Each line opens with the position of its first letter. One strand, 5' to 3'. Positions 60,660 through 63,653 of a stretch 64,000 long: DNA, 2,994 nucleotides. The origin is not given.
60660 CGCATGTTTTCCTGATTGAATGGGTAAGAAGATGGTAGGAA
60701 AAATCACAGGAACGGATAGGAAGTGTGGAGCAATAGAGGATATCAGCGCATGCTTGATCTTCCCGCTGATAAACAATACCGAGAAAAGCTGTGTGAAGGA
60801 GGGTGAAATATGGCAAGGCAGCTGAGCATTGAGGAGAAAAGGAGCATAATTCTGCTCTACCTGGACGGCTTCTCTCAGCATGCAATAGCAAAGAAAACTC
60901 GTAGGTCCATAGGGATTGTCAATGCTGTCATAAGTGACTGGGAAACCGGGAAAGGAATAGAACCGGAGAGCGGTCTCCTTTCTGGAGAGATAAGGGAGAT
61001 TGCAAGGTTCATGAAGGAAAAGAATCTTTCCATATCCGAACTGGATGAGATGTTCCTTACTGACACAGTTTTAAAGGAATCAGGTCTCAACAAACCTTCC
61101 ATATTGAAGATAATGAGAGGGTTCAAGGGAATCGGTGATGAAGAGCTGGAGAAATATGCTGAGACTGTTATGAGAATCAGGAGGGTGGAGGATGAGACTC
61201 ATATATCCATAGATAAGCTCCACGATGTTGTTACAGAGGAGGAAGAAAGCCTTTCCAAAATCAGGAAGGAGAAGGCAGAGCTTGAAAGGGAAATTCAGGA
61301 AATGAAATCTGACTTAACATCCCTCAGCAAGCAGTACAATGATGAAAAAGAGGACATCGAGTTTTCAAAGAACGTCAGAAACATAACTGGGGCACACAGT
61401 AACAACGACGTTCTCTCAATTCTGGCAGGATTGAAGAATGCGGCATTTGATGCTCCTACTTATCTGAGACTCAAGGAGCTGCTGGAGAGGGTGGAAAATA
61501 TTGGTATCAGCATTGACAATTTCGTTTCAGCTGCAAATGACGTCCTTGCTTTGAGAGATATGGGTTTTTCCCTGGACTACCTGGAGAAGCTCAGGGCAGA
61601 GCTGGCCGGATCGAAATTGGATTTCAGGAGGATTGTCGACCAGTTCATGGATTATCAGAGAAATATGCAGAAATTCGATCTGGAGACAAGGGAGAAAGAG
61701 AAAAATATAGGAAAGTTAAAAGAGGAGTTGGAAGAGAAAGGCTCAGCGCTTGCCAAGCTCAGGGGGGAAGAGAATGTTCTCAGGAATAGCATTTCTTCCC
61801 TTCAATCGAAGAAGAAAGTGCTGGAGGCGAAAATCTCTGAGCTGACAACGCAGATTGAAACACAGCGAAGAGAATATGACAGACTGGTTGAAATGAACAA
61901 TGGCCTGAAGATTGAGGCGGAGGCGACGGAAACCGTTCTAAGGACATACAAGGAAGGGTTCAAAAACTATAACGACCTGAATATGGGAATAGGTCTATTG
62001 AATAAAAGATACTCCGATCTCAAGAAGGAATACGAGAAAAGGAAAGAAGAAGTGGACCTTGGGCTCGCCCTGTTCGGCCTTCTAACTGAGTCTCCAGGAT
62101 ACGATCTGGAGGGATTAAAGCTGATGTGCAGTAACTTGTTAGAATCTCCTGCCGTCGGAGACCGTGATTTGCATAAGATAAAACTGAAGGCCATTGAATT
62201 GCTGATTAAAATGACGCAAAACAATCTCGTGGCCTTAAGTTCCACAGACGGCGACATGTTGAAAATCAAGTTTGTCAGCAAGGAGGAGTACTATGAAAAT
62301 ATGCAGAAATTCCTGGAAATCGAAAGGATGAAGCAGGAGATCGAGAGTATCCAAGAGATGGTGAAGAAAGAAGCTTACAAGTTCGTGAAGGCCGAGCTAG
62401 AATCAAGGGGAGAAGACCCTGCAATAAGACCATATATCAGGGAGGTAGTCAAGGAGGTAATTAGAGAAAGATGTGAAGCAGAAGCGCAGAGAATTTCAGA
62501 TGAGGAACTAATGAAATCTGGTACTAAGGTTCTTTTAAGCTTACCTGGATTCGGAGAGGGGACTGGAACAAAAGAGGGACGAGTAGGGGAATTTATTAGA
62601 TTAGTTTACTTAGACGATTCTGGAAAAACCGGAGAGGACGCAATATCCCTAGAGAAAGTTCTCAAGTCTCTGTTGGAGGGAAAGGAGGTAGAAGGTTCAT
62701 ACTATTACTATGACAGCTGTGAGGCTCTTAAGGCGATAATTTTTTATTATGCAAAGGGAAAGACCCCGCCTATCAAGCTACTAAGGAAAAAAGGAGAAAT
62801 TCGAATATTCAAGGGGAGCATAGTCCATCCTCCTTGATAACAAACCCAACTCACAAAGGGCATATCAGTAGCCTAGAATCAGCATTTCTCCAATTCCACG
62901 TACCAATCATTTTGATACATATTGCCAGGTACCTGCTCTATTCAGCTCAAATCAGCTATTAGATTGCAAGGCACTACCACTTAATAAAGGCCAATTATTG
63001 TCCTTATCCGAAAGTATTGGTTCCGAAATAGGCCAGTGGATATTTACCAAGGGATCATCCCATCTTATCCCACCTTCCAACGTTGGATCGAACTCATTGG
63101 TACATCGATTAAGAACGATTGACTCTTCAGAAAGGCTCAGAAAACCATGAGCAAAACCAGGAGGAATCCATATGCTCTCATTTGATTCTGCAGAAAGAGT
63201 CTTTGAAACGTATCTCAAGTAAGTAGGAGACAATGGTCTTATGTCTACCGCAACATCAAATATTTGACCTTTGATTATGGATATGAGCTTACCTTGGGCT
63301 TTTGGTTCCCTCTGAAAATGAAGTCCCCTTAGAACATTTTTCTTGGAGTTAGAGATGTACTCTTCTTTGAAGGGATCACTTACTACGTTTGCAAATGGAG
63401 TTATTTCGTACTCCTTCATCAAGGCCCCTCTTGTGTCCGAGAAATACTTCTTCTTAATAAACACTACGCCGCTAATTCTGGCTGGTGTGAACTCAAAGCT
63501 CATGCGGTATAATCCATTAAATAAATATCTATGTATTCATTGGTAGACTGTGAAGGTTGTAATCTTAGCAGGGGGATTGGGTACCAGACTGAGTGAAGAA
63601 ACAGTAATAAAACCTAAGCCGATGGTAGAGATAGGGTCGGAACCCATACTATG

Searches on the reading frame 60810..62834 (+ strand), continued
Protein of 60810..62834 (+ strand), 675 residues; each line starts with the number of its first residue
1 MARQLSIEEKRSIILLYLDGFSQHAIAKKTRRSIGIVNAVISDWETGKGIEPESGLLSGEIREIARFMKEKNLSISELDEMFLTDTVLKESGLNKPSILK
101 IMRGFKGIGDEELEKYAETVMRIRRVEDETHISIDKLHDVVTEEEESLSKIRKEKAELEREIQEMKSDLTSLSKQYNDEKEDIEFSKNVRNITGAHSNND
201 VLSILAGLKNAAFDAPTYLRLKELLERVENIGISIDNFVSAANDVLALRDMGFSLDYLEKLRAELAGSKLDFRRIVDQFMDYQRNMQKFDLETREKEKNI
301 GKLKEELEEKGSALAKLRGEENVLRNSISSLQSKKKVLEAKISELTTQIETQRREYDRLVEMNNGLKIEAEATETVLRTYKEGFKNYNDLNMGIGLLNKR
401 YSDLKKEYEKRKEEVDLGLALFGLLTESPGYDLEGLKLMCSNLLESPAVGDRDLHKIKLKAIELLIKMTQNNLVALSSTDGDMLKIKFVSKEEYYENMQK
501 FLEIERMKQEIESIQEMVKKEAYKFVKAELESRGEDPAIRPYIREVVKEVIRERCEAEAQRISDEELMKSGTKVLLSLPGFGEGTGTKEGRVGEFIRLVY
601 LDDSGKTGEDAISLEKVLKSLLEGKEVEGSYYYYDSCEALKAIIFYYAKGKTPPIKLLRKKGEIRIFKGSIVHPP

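Call 110: search_protein_families(library=pfam, max_evalue=0.001, proteins=[L014:11185-11817:+, L014:12583-13719:+, L014:14038-14529:-, L014:14928-15854:+, L014:15833-17065:+, L014:4979-8401:+])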
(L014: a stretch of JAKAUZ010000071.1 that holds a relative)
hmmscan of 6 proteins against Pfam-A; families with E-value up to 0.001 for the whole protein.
L014:11185-11817:+ (211 aa): 2 families
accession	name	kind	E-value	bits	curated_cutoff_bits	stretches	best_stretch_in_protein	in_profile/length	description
PF05050.19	Methyltransf_21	-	4.2e-11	43.7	22.7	1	32-180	1-171/173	Methyltransferase FkbM domain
PF06325.19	PrmA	-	7.3e-05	22.8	22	1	26-82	161-217/296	Ribosomal protein L11 methyltransferase (PrmA)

L014:12583-13719:+ (379 aa): 4 families
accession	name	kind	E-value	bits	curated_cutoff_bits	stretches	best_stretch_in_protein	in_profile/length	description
PF00534.26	Glycos_transf_1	-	3.6e-24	85.7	26.4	1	258-354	75-171/172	Glycosyl transferases group 1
PF13692.12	Glyco_trans_1_4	-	7.1e-22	78.6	27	1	256-341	59-142/142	Glycosyl transferases group 1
PF13524.12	Glyco_trans_1_2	-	6.8e-07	29.8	25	1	243-362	16-136/144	Glycosyl transferase-like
PF20706.3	GT4-conflict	-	8.4e-05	22.2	26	1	268-319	274-325/385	Family 4 Glycosyltransferase in conflict systems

L014:14038-14529:- (164 aa): 0 families

L014:14928-15854:+ (309 aa): 6 families
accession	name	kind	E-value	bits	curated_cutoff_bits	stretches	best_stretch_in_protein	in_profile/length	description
PF01370.27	Epimerase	-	6.4e-51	173.5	20.9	1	5-237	2-240/240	NAD dependent epimerase/dehydratase family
PF16363.11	GDP_Man_Dehyd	-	4.3e-45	155.1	27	1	6-298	2-330/332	GDP-mannose 4,6 dehydratase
PF01073.25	3Beta_HSD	-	7.4e-10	38.8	22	1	5-212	1-217/280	3-beta hydroxysteroid dehydrogenase/isomerase family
PF07993.18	NAD_binding_4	-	7.6e-07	29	20.1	0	61-172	88-209/258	Male sterility protein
PF02719.21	Polysacc_synt_2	-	1.2e-06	28.4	20.2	0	179-260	173-252/293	Polysaccharide biosynthesis protein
PF04321.23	RmlD_sub_bind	-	0.00019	21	27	1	3-262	2-238/287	RmlD substrate binding domain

L014:15833-17065:+ (411 aa): 7 families
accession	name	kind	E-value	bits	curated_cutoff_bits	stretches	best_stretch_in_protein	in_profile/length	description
PF03721.20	UDPG_MGDP_dh_N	-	5.5e-51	173.2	27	1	8-172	1-181/187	UDP-glucose/GDP-mannose dehydrogenase family, NAD binding domain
PF00984.24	UDPG_MGDP_dh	-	2.9e-33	114.3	25.4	1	189-282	1-93/94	UDP-glucose/GDP-mannose dehydrogenase family, central domain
PF03720.21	UDPG_MGDP_dh_C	-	2.9e-23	82.6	30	1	306-397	2-103/103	UDP-glucose/GDP-mannose dehydrogenase family, UDP binding domain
PF03807.23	F420_oxidored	-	1.6e-07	32.3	21.6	0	9-94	1-73/94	NADP oxidoreductase coenzyme F420-dependent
PF03446.21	NAD_binding_2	-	1.4e-05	25.6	21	1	9-135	1-106/161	NAD binding domain of 6-phosphogluconate dehydrogenase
PF02558.23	ApbA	-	3.8e-05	23.8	22.2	1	10-90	1-76/150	Ketopantoate reductase PanE/ApbA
PF02737.24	3HCDH_N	-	5.6e-05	23.6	22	1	10-89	2-87/180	3-hydroxyacyl-CoA dehydrogenase, NAD binding domain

L014:4979-8401:+ (1141 aa): 0 families

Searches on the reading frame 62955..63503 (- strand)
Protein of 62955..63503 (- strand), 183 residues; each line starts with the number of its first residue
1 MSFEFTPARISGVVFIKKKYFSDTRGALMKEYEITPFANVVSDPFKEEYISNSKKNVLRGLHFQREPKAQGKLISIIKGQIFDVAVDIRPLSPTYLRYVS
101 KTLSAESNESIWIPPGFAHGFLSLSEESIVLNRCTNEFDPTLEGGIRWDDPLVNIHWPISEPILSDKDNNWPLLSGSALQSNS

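Call 7: search_protein_families(library=pfam, max_evalue=1, proteins=[window:62955-63503:-])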
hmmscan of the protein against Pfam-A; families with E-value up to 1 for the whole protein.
window:62955-63503:- (183 aa): 1 family
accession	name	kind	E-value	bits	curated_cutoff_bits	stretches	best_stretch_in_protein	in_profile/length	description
PF00908.23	dTDP_sugar_isom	-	3.3e-56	190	27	1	9-174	3-166/168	dTDP-4-dehydrorhamnose 3,5-epimerase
